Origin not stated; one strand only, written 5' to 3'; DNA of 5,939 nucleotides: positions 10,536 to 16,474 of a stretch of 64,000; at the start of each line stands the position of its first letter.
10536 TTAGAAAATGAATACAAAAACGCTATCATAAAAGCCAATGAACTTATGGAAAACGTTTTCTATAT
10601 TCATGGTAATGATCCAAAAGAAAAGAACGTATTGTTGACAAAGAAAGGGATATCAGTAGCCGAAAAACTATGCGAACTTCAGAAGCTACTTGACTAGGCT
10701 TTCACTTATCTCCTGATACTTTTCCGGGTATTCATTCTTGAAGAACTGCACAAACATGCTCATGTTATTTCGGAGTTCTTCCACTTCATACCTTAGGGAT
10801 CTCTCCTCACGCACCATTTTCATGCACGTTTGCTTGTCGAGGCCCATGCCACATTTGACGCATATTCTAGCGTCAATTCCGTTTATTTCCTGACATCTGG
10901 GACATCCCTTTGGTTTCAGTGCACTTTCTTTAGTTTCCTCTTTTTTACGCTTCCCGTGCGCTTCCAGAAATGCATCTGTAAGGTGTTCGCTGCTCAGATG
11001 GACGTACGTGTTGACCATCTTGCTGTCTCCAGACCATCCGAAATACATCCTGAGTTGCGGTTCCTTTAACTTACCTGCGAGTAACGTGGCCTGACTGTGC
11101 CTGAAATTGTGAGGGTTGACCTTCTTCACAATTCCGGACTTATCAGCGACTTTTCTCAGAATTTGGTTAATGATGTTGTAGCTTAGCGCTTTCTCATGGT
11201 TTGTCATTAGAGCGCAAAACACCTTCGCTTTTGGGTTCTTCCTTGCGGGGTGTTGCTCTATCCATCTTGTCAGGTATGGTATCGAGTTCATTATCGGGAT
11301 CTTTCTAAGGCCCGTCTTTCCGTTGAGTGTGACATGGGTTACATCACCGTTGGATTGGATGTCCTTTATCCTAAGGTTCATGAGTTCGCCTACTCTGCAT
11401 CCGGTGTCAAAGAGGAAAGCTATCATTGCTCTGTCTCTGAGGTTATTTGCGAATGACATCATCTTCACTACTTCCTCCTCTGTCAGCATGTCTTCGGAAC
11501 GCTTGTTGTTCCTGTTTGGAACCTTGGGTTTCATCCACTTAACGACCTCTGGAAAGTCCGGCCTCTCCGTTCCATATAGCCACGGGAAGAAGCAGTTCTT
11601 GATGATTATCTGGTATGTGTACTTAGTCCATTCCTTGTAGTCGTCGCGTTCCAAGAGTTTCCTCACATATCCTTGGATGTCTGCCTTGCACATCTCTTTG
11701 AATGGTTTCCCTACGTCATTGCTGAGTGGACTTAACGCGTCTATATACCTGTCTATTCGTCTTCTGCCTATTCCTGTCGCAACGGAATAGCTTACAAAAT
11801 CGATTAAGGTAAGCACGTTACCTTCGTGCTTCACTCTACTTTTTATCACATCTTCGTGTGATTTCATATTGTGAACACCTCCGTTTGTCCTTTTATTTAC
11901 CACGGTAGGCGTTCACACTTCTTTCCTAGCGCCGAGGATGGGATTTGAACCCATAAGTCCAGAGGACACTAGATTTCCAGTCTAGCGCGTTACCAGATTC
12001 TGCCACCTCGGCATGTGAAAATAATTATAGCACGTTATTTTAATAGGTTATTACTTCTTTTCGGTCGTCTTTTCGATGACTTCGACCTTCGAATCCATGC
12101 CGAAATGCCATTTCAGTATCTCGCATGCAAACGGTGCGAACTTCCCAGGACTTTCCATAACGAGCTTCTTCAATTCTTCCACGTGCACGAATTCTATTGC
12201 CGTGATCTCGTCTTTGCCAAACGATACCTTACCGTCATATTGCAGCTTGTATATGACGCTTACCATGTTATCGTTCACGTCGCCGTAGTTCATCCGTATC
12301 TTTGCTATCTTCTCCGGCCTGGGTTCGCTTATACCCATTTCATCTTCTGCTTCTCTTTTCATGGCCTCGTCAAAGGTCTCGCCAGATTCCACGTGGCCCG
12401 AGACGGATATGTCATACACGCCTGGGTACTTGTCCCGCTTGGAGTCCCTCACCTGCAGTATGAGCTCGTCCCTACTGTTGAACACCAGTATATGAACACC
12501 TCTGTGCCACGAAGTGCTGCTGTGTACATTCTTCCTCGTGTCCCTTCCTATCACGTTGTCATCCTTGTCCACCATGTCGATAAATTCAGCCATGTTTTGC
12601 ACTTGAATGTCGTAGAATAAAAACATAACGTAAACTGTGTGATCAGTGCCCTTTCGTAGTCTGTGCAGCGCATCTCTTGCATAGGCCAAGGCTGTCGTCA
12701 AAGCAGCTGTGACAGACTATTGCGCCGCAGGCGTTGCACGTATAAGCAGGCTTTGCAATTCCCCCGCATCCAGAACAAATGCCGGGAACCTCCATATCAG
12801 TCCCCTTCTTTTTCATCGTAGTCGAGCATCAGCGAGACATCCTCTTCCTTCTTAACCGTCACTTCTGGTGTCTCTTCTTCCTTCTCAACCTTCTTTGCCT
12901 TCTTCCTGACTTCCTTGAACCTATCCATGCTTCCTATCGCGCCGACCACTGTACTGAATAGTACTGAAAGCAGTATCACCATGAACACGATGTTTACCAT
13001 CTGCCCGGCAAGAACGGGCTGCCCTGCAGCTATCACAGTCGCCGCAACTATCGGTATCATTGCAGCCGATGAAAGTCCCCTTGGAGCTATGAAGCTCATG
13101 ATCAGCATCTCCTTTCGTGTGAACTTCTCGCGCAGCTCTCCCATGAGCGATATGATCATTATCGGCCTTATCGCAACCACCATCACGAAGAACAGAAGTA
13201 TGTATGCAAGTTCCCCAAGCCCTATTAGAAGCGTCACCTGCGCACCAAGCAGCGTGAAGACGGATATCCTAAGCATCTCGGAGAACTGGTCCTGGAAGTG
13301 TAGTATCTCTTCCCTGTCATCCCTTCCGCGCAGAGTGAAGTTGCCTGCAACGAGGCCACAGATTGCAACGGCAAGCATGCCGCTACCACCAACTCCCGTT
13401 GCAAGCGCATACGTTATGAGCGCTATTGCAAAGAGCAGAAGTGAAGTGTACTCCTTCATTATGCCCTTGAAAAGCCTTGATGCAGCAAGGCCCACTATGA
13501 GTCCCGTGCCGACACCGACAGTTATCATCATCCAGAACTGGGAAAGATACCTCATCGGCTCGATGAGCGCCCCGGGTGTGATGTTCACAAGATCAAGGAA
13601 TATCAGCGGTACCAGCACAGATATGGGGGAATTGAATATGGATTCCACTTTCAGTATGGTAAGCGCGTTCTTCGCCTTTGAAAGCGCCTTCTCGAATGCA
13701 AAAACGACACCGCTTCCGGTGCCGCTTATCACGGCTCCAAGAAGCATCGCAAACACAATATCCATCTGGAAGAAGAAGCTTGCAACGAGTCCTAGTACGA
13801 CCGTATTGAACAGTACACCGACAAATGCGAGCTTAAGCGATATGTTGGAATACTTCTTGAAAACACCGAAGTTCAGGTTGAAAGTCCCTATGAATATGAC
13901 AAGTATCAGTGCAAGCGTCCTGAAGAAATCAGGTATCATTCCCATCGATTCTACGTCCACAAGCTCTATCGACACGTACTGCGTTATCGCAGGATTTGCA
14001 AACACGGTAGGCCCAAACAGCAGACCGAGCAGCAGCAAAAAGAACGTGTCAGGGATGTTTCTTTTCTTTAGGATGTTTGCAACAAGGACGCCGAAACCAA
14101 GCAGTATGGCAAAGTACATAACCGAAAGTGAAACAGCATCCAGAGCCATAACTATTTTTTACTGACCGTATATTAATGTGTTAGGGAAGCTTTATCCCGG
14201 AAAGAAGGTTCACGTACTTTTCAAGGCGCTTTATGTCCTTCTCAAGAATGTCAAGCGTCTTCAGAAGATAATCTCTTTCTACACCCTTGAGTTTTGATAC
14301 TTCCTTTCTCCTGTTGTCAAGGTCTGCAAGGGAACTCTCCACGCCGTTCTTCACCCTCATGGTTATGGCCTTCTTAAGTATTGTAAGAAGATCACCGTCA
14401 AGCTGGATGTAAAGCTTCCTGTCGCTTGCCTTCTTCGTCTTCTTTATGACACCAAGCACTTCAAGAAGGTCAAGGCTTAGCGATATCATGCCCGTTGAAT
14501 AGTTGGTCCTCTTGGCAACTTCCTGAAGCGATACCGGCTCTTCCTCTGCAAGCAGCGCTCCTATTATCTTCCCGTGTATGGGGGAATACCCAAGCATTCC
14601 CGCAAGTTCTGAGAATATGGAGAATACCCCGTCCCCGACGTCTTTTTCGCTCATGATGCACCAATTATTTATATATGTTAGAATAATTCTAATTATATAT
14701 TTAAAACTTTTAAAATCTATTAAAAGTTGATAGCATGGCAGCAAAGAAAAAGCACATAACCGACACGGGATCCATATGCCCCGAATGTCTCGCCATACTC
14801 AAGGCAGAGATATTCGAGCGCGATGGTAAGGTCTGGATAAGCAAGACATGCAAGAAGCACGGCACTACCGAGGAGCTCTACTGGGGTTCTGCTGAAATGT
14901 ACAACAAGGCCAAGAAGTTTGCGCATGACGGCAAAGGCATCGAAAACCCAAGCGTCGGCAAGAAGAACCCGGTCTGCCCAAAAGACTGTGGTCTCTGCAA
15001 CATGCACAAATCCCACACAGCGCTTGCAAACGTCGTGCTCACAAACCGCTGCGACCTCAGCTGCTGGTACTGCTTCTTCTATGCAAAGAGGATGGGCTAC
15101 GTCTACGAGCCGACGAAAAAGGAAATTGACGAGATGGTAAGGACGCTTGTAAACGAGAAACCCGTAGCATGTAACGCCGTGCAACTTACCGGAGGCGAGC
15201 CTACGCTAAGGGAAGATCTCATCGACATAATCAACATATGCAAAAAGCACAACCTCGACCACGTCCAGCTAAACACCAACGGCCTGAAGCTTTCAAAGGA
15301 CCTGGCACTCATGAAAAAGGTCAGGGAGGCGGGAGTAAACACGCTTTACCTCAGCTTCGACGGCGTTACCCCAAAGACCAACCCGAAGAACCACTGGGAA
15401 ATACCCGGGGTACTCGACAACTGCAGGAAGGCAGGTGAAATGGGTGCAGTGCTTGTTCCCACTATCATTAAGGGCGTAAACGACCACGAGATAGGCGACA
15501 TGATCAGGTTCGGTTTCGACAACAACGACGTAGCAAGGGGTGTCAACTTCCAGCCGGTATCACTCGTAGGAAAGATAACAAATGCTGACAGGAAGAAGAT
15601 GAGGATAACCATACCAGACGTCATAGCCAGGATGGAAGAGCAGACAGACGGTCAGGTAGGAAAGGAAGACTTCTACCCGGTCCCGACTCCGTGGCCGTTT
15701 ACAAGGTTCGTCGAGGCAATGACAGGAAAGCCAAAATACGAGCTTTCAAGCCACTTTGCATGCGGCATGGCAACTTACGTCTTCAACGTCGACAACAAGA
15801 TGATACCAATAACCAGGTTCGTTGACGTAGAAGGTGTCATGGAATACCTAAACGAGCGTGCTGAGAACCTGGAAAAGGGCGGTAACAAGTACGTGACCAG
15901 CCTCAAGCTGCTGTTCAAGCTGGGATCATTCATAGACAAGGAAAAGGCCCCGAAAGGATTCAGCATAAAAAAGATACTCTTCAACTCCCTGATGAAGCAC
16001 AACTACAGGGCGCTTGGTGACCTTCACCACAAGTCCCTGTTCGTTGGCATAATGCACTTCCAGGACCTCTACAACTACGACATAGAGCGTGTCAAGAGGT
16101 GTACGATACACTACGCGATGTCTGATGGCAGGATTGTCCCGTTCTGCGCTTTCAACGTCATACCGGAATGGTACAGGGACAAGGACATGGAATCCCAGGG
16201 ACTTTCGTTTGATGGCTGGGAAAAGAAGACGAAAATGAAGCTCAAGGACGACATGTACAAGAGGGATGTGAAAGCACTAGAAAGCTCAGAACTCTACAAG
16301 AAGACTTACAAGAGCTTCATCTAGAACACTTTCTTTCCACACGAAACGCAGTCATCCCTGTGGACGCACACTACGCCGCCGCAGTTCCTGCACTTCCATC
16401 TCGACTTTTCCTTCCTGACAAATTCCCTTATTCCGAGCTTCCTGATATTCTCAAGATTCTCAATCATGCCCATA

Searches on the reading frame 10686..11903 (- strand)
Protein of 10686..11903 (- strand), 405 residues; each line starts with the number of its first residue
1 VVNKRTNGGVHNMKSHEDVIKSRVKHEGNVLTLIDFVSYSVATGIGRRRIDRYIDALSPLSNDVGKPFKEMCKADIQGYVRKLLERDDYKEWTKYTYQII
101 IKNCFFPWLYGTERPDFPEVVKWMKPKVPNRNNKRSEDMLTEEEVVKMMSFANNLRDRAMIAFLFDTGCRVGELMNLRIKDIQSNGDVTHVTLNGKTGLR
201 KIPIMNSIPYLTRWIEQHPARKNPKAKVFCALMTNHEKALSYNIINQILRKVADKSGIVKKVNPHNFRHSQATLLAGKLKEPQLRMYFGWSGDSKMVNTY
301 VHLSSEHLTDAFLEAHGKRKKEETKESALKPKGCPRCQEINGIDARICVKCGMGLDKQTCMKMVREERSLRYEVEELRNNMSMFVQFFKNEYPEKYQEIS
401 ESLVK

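Call 71: search_protein_families(library=pfam, proteins=[window:10686-11903:-], max_evalue=0.000001)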
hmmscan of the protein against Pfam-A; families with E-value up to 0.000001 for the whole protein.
window:10686-11903:- (405 aa): 1 family
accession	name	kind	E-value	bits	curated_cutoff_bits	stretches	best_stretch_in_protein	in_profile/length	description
PF00589.27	Phage_integrase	-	2.2e-25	89.9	27.1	1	139-306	2-171/172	Phage integrase family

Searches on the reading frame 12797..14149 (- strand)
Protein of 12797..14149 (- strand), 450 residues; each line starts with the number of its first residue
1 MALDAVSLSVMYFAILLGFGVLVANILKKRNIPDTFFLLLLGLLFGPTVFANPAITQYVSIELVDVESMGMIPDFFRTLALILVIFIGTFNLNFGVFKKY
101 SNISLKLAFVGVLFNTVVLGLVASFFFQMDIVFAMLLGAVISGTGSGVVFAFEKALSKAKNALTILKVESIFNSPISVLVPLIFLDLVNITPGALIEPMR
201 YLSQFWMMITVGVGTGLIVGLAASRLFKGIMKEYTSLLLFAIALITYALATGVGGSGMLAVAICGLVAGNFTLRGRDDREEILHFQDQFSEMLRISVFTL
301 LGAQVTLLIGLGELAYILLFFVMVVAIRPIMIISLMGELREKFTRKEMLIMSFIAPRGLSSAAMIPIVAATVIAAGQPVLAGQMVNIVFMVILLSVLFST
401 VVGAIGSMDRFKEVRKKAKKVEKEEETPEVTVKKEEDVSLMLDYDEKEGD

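Call 71: search_protein_families(library=pfam, proteins=[window:12797-14149:-], max_evalue=0.000001)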
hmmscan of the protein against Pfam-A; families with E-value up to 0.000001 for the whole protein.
window:12797-14149:- (450 aa): 1 family
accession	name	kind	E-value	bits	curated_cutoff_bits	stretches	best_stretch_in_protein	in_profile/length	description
PF00999.27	Na_H_Exchanger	-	2.2e-36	126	26.2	1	22-400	5-371/375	Sodium/hydrogen exchanger, transmembrane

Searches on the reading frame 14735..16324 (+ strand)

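Call 71: search_protein_families(library=pfam, proteins=[window:14735-16324:+], max_evalue=0.000001)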
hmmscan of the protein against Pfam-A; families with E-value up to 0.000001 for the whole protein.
window:14735-16324:+ (529 aa): 2 families
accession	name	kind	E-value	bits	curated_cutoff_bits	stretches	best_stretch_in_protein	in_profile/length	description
PF04055.27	Radical_SAM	-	4.5e-26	92.4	29.5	1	100-259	1-165/166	Radical SAM superfamily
PF23545.1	Zn_ribbon_HMPTM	-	3.2e-18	65.5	27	1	9-50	3-44/45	HMPTM N-terminal zinc ribbon domain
